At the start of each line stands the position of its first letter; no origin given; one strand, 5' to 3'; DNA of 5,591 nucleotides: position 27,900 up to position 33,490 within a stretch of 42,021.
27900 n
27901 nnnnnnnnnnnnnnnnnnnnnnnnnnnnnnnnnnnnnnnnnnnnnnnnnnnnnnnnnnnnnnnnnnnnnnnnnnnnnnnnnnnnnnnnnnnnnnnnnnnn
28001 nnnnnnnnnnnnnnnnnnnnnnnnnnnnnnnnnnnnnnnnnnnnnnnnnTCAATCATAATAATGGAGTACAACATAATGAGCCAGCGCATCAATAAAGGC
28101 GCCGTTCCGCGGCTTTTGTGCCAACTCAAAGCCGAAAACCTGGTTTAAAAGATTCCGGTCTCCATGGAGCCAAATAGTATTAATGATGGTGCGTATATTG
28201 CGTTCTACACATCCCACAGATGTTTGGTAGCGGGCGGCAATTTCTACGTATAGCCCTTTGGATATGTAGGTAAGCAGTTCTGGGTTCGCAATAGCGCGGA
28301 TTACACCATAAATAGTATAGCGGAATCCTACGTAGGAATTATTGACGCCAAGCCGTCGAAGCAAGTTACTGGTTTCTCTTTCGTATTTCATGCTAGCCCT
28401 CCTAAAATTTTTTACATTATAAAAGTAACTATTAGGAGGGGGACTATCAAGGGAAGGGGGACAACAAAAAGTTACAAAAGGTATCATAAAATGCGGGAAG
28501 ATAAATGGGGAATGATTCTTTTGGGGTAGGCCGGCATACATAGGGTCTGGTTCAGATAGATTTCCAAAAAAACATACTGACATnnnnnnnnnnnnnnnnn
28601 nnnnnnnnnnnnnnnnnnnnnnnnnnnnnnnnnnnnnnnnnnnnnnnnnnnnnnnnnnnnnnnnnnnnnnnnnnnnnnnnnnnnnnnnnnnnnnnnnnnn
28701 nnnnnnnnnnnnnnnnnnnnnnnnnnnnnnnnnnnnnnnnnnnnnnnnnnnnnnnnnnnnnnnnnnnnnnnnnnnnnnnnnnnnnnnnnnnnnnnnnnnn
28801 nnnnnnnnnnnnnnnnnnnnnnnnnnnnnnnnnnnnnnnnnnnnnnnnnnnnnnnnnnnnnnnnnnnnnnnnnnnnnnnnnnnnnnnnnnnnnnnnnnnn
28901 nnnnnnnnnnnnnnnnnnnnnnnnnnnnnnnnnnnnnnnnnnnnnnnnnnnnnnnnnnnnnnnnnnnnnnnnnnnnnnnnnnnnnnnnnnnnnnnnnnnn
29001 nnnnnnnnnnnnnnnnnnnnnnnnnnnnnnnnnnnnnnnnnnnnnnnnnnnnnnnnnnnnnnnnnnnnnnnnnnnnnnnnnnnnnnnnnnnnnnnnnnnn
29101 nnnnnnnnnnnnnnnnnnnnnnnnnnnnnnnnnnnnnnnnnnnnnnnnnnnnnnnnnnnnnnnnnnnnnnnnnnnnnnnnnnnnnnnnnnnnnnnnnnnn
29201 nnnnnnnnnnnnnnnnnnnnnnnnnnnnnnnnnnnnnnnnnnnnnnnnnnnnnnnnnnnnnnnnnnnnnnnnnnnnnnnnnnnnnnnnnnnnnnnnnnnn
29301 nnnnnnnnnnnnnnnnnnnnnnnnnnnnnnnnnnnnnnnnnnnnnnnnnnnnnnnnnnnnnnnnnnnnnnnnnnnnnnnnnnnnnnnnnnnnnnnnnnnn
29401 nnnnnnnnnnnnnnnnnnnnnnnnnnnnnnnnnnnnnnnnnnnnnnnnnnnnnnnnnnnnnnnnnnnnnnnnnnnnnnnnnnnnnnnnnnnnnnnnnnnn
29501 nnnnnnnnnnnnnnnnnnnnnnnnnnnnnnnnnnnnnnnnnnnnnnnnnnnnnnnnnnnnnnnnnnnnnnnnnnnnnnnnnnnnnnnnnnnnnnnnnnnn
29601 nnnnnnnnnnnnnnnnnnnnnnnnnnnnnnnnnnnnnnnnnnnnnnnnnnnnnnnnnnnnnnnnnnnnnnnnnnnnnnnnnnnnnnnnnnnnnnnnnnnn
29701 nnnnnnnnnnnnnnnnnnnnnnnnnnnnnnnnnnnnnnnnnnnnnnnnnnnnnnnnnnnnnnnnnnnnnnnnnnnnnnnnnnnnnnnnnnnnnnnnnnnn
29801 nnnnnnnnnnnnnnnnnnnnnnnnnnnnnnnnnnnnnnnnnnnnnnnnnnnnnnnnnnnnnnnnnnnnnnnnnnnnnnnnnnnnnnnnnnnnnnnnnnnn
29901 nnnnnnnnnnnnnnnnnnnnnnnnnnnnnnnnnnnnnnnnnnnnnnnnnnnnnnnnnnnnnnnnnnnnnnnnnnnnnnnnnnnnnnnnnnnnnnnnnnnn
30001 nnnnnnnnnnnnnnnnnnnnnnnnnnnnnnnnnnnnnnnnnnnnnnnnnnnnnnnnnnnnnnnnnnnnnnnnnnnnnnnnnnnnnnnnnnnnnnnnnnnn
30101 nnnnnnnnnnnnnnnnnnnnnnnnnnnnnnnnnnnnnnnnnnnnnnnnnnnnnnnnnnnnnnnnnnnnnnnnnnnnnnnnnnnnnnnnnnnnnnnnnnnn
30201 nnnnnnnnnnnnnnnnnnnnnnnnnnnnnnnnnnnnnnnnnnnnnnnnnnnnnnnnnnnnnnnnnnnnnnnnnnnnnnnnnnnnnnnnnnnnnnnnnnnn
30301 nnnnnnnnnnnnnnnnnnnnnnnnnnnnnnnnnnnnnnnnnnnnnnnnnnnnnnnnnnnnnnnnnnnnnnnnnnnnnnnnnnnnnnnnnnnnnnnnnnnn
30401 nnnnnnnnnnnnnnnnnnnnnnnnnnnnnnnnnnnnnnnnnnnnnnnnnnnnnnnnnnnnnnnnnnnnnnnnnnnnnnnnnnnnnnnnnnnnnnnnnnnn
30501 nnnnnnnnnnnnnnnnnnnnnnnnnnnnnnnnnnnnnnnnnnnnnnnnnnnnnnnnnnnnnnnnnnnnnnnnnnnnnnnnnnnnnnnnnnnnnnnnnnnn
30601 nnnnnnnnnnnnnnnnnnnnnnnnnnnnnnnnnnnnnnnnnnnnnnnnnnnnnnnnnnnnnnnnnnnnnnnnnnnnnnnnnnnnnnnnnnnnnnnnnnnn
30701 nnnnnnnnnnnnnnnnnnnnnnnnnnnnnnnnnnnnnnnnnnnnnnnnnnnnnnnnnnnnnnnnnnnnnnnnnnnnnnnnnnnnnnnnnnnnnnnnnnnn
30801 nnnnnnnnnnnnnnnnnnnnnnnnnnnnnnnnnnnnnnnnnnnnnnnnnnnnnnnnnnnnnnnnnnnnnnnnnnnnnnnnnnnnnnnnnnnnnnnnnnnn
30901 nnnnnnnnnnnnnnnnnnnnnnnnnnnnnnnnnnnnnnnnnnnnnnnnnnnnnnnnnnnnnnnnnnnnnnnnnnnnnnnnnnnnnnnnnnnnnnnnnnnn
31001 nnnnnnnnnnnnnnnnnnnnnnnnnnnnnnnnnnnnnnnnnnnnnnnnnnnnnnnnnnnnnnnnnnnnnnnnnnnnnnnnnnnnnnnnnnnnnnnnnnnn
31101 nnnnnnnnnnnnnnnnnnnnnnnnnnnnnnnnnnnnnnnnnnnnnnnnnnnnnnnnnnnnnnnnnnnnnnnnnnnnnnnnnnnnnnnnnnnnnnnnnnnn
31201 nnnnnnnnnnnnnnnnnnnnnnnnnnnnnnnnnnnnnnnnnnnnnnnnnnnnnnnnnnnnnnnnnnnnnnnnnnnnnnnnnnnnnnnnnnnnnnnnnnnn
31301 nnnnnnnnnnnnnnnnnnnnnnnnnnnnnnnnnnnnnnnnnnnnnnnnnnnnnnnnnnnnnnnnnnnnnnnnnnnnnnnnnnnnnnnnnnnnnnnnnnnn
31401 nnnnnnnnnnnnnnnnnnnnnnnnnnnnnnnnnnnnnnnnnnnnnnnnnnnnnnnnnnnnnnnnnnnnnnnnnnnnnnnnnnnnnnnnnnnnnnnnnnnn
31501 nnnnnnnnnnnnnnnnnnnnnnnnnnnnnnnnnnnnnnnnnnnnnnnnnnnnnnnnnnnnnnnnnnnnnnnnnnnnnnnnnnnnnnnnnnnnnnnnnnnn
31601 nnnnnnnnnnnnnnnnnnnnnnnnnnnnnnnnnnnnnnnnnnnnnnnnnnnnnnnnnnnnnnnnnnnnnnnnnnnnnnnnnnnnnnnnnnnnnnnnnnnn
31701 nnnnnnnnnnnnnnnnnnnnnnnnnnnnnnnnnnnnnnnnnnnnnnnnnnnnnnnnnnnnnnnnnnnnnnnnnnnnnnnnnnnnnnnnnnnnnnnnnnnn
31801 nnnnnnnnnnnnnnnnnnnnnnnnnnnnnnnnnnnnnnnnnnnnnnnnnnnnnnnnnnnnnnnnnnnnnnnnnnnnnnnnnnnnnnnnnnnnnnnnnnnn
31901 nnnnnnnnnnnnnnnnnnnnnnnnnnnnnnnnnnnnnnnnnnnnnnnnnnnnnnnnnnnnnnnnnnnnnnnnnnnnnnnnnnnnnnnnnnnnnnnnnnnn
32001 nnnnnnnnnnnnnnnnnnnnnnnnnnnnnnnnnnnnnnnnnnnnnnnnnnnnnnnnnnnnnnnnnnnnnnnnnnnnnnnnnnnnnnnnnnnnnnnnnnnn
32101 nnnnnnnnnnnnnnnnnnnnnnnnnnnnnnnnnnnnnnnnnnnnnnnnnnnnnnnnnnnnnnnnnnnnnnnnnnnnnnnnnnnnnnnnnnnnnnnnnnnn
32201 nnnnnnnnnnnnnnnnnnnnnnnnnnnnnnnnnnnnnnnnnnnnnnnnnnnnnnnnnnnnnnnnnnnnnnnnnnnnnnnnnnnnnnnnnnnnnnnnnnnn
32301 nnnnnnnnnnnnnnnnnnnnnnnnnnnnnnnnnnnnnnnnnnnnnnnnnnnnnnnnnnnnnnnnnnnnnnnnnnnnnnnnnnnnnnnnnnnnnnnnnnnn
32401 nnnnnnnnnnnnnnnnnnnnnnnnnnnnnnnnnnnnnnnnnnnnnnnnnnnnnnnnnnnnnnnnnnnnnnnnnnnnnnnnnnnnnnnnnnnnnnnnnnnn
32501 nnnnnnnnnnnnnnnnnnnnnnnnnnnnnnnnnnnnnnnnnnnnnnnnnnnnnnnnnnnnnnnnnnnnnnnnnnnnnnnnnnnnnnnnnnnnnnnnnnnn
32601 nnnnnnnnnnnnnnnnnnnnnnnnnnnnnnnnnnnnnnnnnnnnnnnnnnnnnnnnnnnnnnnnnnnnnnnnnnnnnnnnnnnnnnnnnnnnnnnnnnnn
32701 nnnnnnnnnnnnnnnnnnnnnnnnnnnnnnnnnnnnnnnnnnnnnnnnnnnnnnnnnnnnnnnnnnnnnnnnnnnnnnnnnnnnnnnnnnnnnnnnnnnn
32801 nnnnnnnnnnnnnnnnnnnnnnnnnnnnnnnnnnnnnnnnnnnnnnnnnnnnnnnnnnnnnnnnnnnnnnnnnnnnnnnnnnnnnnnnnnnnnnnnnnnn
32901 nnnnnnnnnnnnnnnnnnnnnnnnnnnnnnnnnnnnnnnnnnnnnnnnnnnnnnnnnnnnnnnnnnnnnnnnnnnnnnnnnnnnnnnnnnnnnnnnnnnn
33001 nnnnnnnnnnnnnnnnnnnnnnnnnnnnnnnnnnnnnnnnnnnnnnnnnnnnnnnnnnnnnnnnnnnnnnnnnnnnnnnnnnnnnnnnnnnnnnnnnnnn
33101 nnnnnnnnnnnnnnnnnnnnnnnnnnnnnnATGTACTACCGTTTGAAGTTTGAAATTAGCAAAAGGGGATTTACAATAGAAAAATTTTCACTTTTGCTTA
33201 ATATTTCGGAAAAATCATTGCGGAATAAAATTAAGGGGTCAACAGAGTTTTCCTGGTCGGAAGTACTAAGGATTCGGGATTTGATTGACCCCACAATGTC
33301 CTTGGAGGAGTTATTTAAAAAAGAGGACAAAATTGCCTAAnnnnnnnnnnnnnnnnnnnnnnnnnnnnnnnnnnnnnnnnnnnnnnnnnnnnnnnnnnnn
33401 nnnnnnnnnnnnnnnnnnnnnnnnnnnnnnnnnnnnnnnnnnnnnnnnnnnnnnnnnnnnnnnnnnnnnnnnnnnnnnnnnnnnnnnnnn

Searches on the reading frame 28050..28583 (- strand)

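Call 50: search_protein_families(library=phrogs, proteins=[window:28050-28583:-])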
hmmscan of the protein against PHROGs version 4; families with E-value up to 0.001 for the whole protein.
window:28050-28583:- (177 aa): 2 families
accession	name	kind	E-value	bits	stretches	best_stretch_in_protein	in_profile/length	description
phrog_24603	-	unknown function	3.5e-23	82.9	1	70-172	4-106/111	-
phrog_37855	-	unknown function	7.8e-15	55.6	1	62-171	155-267/278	-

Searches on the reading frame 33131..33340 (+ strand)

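Call 51: search_protein_families(library=phrogs, proteins=[window:33131-33340:+], max_evalue=0.01)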
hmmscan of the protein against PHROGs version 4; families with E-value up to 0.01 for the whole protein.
window:33131-33340:+ (69 aa): 1 family
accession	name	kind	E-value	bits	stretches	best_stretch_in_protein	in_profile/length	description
phrog_4583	-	transcription regulation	0.00059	20.8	1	6-48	16-58/81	transcriptional repressor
